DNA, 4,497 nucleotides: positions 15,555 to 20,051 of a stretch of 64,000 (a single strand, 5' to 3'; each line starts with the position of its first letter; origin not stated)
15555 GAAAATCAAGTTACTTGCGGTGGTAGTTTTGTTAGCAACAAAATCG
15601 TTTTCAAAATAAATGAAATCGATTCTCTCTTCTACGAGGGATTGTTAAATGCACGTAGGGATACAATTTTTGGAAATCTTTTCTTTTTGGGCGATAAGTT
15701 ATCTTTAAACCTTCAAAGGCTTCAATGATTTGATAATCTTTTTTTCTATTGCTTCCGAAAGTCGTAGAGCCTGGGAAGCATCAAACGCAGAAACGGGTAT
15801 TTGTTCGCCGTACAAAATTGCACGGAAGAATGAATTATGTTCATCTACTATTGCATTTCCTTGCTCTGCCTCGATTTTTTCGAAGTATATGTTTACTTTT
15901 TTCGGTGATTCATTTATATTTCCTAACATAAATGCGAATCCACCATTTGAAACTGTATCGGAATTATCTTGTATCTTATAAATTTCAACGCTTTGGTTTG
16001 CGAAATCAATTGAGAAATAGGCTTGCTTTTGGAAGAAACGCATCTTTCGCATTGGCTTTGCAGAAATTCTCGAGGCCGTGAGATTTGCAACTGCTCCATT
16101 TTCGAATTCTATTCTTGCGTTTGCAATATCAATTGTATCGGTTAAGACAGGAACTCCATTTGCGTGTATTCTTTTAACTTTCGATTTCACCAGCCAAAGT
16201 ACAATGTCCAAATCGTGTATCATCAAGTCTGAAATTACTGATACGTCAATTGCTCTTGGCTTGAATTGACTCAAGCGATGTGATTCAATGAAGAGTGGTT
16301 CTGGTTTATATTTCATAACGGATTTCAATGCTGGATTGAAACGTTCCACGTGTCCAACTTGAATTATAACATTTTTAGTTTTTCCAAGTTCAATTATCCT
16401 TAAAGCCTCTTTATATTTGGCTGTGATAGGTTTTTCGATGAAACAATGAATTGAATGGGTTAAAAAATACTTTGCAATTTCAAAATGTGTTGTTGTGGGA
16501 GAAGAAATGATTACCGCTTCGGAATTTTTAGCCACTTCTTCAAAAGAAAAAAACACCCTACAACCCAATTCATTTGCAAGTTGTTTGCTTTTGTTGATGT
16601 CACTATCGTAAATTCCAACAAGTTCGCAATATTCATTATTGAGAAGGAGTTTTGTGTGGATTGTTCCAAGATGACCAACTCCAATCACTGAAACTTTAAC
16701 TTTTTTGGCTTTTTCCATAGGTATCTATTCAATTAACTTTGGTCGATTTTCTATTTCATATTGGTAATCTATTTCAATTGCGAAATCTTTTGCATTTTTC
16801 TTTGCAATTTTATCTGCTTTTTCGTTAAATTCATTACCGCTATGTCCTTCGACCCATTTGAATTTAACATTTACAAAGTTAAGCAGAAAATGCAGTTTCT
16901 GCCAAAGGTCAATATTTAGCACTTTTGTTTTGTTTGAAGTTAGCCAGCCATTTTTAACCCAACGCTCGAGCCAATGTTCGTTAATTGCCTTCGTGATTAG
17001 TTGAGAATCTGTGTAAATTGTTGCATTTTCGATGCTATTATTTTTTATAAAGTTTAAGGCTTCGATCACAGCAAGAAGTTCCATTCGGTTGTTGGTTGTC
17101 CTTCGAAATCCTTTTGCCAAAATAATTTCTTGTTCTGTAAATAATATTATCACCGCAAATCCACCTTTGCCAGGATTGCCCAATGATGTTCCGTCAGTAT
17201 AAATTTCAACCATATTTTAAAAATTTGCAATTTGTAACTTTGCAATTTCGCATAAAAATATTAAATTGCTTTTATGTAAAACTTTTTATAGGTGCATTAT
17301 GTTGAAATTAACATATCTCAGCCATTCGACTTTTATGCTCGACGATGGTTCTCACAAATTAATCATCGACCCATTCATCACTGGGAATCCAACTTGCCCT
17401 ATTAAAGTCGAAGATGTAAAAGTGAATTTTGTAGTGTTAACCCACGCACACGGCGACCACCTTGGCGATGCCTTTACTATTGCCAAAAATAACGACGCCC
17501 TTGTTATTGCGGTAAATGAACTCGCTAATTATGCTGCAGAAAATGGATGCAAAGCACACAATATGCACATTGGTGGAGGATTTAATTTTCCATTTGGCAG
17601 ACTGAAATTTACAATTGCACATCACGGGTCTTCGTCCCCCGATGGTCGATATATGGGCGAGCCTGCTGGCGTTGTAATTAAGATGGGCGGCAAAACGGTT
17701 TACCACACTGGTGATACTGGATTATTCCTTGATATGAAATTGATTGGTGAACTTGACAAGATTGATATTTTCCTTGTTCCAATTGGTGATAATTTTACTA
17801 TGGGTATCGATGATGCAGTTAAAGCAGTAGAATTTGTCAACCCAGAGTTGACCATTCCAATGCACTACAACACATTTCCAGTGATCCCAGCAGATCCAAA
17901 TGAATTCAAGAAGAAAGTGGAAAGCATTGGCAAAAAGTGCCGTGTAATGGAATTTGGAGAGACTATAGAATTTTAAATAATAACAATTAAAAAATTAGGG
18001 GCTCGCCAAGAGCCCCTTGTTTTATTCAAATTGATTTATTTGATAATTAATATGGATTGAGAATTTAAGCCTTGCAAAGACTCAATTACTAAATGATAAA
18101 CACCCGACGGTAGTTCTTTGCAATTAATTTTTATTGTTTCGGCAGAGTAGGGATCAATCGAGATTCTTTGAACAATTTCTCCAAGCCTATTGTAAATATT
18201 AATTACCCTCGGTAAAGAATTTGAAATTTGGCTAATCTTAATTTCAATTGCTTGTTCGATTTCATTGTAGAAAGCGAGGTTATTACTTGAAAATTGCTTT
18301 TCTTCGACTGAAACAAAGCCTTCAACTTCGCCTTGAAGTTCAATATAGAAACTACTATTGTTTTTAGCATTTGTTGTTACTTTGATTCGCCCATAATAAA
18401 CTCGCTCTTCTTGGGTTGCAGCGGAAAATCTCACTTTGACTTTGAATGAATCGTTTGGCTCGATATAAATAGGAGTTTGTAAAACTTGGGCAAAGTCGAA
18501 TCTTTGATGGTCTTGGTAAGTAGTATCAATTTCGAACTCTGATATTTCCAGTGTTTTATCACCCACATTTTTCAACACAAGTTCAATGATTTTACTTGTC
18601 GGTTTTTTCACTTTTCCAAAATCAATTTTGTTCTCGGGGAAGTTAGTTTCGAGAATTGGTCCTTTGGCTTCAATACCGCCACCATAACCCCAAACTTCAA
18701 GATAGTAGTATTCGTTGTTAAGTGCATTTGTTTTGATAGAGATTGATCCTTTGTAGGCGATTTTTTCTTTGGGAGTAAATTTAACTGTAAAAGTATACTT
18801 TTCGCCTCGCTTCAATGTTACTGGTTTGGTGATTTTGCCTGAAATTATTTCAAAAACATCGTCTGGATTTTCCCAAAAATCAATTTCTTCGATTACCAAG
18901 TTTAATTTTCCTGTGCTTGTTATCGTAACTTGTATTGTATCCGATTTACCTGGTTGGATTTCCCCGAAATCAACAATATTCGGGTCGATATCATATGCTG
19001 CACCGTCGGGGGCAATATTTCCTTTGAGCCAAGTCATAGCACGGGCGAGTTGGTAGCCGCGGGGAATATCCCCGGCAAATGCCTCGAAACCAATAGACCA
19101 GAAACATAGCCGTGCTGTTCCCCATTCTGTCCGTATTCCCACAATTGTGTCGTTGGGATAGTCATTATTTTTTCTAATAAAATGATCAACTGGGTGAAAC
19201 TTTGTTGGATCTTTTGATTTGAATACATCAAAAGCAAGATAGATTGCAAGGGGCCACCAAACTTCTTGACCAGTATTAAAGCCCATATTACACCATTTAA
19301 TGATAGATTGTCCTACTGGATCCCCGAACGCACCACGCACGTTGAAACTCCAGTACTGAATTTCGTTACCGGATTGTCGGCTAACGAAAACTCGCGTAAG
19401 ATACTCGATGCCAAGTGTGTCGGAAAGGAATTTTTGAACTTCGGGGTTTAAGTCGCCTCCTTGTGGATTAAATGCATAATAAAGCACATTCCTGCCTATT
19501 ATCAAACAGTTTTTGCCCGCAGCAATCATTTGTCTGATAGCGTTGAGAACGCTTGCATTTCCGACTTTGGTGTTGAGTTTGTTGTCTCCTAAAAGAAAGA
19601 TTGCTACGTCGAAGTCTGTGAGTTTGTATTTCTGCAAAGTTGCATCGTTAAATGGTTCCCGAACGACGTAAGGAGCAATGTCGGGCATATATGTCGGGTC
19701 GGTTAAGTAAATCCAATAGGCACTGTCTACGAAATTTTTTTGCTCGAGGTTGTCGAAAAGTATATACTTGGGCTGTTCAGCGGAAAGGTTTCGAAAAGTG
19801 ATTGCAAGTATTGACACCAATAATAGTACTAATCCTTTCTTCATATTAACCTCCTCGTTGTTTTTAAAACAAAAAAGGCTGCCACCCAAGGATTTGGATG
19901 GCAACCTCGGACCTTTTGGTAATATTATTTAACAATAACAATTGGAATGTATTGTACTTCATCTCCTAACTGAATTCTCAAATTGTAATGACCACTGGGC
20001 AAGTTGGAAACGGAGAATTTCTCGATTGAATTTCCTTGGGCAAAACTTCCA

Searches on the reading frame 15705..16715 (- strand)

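Call 61: search_protein_families(library=pfam, proteins=[window:15705-16715:-], max_evalue=0.00001)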
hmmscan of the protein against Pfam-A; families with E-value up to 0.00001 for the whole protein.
window:15705-16715:- (336 aa): 2 families
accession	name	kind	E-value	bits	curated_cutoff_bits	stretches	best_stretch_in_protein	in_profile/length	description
PF01408.29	GFO_IDH_MocA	-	3.1e-25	89.6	24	1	7-122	2-120/120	Oxidoreductase family, NAD-binding Rossmann fold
PF22725.1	GFO_IDH_MocA_C3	-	8.5e-11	42.4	27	1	153-223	39-112/124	GFO/IDH/MocA C-terminal domain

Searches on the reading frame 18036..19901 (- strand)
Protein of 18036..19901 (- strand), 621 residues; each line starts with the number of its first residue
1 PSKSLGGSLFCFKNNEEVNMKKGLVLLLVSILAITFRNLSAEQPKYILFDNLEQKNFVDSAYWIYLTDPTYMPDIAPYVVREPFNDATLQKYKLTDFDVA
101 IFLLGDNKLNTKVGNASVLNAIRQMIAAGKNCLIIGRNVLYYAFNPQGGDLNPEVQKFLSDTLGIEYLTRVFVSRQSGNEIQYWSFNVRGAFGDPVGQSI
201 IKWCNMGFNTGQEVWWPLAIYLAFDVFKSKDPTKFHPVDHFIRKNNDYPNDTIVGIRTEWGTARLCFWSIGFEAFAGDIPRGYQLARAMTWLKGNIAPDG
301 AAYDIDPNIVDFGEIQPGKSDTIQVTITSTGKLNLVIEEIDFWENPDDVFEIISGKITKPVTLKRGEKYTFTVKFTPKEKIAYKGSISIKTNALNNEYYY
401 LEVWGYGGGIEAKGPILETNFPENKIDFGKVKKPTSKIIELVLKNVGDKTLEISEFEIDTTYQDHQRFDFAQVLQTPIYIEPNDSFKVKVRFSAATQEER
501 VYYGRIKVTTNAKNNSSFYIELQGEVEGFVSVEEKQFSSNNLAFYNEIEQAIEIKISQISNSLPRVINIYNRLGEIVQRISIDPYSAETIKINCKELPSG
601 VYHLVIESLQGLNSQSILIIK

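Call 60: search_protein_families(library=pfam, proteins=[window:18036-19901:-], max_evalue=0.000001)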
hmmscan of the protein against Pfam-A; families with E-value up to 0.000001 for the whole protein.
window:18036-19901:- (621 aa): 4 families
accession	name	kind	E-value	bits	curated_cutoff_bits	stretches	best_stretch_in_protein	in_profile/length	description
PF22073.2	Cep192_D4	-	7.8e-17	61.9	35.5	1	308-408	9-112/112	Cep192 domain 4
PF22544.2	HYDIN_VesB_CFA65-like_Ig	-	2.4e-16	60.2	25.5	1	421-524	5-99/100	HYDIN/CFA65/VesB-like, Ig-like domain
PF07610.17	DUF1573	-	2.7e-11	43.8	26.1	0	420-526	2-98/98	Protein of unknown function (DUF1573)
PF15780.11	ASH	-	7.1e-07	29.8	27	0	308-394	12-93/98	Abnormal spindle-like microcephaly-assoc'd, ASPM-SPD-2-Hydin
